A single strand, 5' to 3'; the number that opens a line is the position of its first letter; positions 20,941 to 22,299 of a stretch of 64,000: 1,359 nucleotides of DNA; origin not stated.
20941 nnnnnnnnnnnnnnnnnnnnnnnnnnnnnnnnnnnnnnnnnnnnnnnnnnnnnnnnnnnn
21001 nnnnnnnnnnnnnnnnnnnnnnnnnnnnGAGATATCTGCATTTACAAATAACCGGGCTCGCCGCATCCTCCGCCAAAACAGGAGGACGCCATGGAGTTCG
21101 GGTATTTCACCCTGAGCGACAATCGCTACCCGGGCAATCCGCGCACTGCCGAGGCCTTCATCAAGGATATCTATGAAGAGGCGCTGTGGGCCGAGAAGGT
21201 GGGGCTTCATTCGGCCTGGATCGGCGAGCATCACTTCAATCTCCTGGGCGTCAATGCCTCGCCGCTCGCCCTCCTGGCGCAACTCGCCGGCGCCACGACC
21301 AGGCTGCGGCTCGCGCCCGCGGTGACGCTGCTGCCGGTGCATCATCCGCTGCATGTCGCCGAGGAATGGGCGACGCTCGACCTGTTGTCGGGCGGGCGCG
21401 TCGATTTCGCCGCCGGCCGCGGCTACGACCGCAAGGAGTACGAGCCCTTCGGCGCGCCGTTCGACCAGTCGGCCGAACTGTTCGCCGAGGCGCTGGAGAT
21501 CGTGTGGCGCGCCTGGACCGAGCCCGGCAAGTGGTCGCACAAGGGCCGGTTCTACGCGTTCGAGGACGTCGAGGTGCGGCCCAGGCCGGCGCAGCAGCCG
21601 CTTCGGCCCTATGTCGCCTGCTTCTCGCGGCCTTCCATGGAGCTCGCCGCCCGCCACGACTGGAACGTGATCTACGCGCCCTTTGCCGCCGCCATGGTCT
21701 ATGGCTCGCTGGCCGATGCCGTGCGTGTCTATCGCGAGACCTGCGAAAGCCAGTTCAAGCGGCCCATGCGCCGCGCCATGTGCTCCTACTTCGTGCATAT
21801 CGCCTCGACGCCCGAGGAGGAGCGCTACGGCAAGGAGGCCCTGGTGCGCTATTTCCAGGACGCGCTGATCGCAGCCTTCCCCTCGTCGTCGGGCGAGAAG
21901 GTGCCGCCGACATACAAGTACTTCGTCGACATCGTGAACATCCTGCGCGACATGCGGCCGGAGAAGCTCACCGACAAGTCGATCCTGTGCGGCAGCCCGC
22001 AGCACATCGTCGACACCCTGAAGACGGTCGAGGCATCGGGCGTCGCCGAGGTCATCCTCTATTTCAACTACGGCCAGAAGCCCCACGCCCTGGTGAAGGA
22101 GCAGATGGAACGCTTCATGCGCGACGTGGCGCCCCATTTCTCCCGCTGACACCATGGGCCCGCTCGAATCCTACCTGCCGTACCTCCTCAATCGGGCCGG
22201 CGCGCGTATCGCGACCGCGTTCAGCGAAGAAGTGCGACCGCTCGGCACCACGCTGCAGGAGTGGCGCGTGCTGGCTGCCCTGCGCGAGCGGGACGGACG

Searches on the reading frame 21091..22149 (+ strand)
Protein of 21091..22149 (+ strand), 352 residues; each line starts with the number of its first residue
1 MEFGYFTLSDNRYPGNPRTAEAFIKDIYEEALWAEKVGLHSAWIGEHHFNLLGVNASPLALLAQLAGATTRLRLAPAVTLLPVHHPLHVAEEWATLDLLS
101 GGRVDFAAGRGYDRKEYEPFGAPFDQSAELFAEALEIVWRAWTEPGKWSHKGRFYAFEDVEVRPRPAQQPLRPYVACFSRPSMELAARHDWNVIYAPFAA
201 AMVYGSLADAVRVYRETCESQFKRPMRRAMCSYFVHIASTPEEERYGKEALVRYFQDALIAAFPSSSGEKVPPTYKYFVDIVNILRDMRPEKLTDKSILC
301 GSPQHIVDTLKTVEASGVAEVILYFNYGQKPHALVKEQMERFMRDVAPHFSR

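Call 7: search_protein_families(library=pfam, proteins=[window:21091-22149:+])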
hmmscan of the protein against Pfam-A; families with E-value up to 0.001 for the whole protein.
window:21091-22149:+ (352 aa): 1 family
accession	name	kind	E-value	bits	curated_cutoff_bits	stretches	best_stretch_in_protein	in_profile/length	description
PF00296.26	Bac_luciferase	-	3.4e-53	181.5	27.9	1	1-319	1-313/314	Luciferase-like monooxygenase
